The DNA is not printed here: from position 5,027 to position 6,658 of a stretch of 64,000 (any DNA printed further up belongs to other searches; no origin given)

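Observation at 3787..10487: Compact NRPS / glycosyltransferase / membrane O-acyltransferase operon with no described product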

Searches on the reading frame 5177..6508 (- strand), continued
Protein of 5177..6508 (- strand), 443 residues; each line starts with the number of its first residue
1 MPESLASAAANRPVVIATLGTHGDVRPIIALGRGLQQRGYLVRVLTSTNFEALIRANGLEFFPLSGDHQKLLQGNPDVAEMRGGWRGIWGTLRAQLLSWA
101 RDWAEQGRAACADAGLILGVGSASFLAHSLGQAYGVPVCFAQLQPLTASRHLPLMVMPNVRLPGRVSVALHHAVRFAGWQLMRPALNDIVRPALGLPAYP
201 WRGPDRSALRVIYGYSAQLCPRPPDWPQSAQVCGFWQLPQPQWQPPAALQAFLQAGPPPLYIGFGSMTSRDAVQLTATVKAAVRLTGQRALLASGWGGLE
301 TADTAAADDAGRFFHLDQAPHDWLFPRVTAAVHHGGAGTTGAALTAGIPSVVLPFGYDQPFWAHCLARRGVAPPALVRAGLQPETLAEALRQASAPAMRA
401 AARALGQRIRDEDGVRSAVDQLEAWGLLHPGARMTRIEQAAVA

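Call 40: find_encoding_contigs(protein=P0030, flank=8000, max_places=2)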
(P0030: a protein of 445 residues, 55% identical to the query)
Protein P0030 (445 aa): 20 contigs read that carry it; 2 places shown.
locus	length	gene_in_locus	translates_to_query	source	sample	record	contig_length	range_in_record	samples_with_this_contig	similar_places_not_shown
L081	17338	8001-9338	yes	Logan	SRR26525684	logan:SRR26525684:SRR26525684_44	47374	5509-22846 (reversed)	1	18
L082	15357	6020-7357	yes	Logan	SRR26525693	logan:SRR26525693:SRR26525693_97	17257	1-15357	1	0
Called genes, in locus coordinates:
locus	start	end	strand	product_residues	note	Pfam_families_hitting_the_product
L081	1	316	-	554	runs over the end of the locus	PF06418:CTP_synth_N, PF00117:GATase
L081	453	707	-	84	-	-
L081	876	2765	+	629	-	PF02518:HATPase_c, PF00204:DNA_gyraseB, PF01751:Toprim, PF00986:DNA_gyraseB_C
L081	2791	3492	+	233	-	-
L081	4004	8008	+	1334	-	PF00668:Condensation, PF00501:AMP-binding, PF13193:AMP-binding_C, PF00550:PP-binding, PF00975:Thioesterase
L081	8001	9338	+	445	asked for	PF03033:Glyco_transf_28, PF06722:EryCIII-like_C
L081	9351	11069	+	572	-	PF00450:Peptidase_S10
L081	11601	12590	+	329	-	PF00990:GGDEF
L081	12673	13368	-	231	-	PF13441:Gly-zipper_YMGG, PF13436:Gly-zipper_OmpA (faint), PF13488:Gly-zipper_Omp, PF00691:OmpA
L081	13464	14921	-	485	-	PF03007:WS_DGAT_cat, PF06974:WS_DGAT_C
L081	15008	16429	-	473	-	PF00875:DNA_photolyase, PF03441:FAD_binding_7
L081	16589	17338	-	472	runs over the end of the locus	PF00772:DnaB, PF03796:DnaB_C, PF13481:AAA_25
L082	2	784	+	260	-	?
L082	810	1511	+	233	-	-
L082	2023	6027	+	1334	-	PF00668:Condensation, PF00501:AMP-binding, PF13193:AMP-binding_C, PF00550:PP-binding, PF00975:Thioesterase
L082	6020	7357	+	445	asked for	PF03033:Glyco_transf_28, PF06722:EryCIII-like_C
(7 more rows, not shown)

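Call 41: find_encoding_contigs(protein=P0051, flank=8000, max_places=1)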
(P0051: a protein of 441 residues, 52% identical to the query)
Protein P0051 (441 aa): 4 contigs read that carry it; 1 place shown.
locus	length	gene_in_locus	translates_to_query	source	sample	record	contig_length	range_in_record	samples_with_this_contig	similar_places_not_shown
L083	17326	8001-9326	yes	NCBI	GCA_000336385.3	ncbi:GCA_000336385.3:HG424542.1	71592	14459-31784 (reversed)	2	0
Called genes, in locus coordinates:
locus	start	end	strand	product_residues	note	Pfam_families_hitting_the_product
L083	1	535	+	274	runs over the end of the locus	PF00753:Lactamase_B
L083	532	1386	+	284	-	PF13483:Lactamase_B_3 (weak), PF12706:Lactamase_B_2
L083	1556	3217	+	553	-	-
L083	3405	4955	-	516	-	PF07504:FTP, PF01447:Peptidase_M4, PF02868:Peptidase_M4_C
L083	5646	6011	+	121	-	-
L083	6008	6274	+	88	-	-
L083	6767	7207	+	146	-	-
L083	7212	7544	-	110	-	PF07883:Cupin_2, PF05899:Cupin_3 (weak), PF21621:MPI_cupin_dom (weak), PF02311:AraC_binding (weak)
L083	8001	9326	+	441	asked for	PF03033:Glyco_transf_28, PF00201:UDPGT, PF06722:EryCIII-like_C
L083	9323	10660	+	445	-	PF00668:Condensation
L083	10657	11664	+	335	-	PF00535:Glycos_transf_2 (weak)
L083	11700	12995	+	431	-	PF00668:Condensation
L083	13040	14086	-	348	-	PF20434:BD-FAE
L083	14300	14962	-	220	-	PF13279:4HBT_2, PF03061:4HBT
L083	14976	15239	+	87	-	-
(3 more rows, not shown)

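Call 42: find_encoding_contigs(protein=P0083, flank=8000, max_places=1)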
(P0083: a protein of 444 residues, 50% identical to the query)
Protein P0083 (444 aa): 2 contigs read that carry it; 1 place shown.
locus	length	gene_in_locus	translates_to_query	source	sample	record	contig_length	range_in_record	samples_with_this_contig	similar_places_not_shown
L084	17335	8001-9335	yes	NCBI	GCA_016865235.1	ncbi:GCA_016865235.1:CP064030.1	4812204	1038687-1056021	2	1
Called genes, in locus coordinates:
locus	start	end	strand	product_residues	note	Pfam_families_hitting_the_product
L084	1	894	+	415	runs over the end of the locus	PF00266:Aminotran_5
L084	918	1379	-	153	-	-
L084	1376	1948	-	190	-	PF04542:Sigma70_r2, PF04545:Sigma70_r4, PF08281:Sigma70_r4_2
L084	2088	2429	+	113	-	-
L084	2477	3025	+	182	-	PF00583:Acetyltransf_1, PF13673:Acetyltransf_10 (weak), PF13508:Acetyltransf_7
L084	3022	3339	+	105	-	PF00355:Rieske, PF13806:Rieske_2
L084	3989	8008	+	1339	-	PF00668:Condensation, PF00501:AMP-binding, PF13193:AMP-binding_C, PF00550:PP-binding, PF00975:Thioesterase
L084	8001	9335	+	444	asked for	PF03033:Glyco_transf_28, PF00201:UDPGT, PF06722:EryCIII-like_C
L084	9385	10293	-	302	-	PF25919:BSH_CusB (faint), PF25917:BSH_RND, PF25973:BSH_CzcB (faint)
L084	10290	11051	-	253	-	PF13481:AAA_25 (faint), PF00005:ABC_tran, PF13304:AAA_21 (faint), PF02463:SMC_N (weak)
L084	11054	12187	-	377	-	PF12704:MacB_PCD, PF02687:FtsX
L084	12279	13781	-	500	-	PF02321:OEP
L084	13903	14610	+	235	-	PF12710:HAD (weak)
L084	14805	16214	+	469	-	PF00202:Aminotran_3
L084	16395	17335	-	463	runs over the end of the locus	PF08521:2CSK_N, PF00512:HisKA, PF02518:HATPase_c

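Call 48: search_solved_structures(query=window:5177-6508:-, max_evalue=0.00001)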
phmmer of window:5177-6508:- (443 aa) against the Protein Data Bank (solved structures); distinct sequences matched with E-value up to 0.00001: 12.
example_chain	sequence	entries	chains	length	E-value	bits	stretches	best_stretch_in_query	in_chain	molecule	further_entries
5xvm_A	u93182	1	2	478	2.6e-46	161.7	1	16-421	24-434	Sterol 3-beta-glucosyltransferase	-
5gl5_A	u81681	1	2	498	3e-46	161.5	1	16-421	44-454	Sterol 3-beta-glucosyltransferase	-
1rrv_A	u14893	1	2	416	3.5e-29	105.2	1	14-422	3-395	GLYCOSYLTRANSFERASE GTFD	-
3h4i_A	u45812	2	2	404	4.6e-27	98.3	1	14-418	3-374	Glycosyltransferase GtfA, Glycosyltransferase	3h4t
1iir_A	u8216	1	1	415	6e-27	97.9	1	14-415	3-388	glycosyltransferase GtfB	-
1pn3_A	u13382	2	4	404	3.1e-21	79.1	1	14-418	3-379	GLYCOSYLTRANSFERASE GTFA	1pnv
3otg_A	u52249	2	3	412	1.5e-10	43.8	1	256-414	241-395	CalG1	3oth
3wad_A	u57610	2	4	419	6.5e-08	35.1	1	301-406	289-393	Glycosyltransferase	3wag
2iya_A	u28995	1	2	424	1.8e-06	30.4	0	323-424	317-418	OLEANDOMYCIN GLYCOSYLTRANSFERASE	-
2yjn_A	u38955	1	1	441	2.3e-06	30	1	320-405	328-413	GLYCOSYLTRANSFERASE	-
10zg_A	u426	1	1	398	6.7e-06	28.5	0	327-422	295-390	Glycosyl transferase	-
7yp3_A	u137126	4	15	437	7.5e-06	28.3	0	317-413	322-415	Glycosyltransferase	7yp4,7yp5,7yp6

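Call 63: search_protein_families(library=pfam, proteins=[L014:11221-12051:+, L014:12061-12792:-, L014:12894-13805:-, L007:10275-11144:+, L007:11337-12584:-, L007:12774-13652:+, L025:11619-12974:-, L025:11622-12671:+, L025:13137-14324:+, L025:13098-14258:-], max_evalue=0.001)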
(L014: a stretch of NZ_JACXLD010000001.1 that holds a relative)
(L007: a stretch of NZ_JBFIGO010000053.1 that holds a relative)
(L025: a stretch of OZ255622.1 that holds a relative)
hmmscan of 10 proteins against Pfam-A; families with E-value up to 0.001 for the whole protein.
L014:11221-12051:+ (276 aa): 2 families
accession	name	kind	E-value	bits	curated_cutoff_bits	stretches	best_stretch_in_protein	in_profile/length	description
PF17837.6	4PPT_N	-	4e-18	65.7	27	1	82-150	2-67/68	4'-phosphopantetheinyl transferase N-terminal domain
PF01648.25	ACPS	-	1.8e-15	57.4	25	1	157-244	2-89/111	4'-phosphopantetheinyl transferase superfamily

L014:12061-12792:- (243 aa): 2 families
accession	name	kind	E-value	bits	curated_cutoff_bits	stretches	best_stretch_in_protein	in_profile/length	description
PF01709.26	Transcrip_reg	-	2e-47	161.3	27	1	81-236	3-160/160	TACO1/YebC second and third domain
PF20772.2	TACO1_YebC_N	-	1.3e-24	86.9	36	1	4-74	2-73/73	TACO1/YebC protein N-terminal domain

L014:12894-13805:- (303 aa): 2 families
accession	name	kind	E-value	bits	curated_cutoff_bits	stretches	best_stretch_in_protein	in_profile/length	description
PF03466.25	LysR_substrate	-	7.1e-44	150.1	28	1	90-294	3-207/209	LysR substrate binding domain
PF00126.33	HTH_1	-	9.5e-23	80.4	26.6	1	5-63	1-59/60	Bacterial regulatory helix-turn-helix protein, lysR family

L007:10275-11144:+ (289 aa): 2 families
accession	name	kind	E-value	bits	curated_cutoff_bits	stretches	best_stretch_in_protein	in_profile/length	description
PF17837.6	4PPT_N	-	9.4e-15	54.9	27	1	102-164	4-67/68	4'-phosphopantetheinyl transferase N-terminal domain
PF01648.25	ACPS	-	1e-11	45.3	25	1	169-249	1-88/111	4'-phosphopantetheinyl transferase superfamily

L007:11337-12584:- (415 aa): 1 family
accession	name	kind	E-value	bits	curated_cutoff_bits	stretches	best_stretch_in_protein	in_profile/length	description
PF00067.27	p450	-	1.4e-26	93.8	22.8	2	289-399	327-446/462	Cytochrome P450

L007:12774-13652:+ (292 aa): 3 families
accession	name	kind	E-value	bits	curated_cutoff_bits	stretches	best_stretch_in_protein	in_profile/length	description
PF00106.31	adh_short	-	2.4e-38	132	26.6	1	7-204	1-190/195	short chain dehydrogenase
PF13561.12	adh_short_C2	-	2.4e-28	99.7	27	1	15-193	3-175/236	Enoyl-(Acyl carrier protein) reductase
PF08659.16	KR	-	1.9e-10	41.4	22.6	1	10-173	4-163/180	KR domain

L025:11619-12974:- (451 aa): 5 families
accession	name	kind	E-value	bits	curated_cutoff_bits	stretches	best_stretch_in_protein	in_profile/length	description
PF13167.11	GTP-bdg_N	-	2.7e-21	76.4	25.4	2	115-150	53-88/89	GTP-binding GTPase N-terminal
PF16360.10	GTP-bdg_M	-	6.8e-21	75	29.5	1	153-227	1-79/79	GTP-binding GTPase Middle Region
PF01926.29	MMR_HSR1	-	1.2e-18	67.7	21.9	1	232-330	1-95/113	50S ribosome-binding GTPase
PF02421.24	FeoB_N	-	9.4e-06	25.7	27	1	232-321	2-90/156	Ferrous iron transport protein B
PF00350.29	Dynamin_N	-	0.00036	21.1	27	0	233-269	1-37/168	Dynamin family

L025:11622-12671:+ (349 aa): 0 families

L025:13137-14324:+ (395 aa): 7 families
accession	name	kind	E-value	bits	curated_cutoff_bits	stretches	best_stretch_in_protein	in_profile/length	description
PF13191.12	AAA_16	-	2.4e-18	67.6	32.6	1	21-207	1-166/167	AAA ATPase domain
PF13401.12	AAA_22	-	4.9e-11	43.5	27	1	44-217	4-128/130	AAA domain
PF10923.14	BrxC_BrxD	-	4.4e-05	23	22.2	1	24-88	29-92/414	BREX system ATP-binding protein BrxC/D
PF05673.19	DUF815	-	6.5e-05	22.6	23.8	1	21-92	29-100/249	Protein of unknown function (DUF815)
PF13173.12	AAA_14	-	0.0001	22.7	27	0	47-88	4-46/129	AAA domain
PF25201.1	nSTAND6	-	0.00081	19.9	27.7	0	24-84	3-57/148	Novel STAND NTPase 6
PF20703.3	nSTAND1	-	0.00093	19.4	27.1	0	24-274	18-223/379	Novel STAND NTPase 1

L025:13098-14258:- (386 aa): 0 families
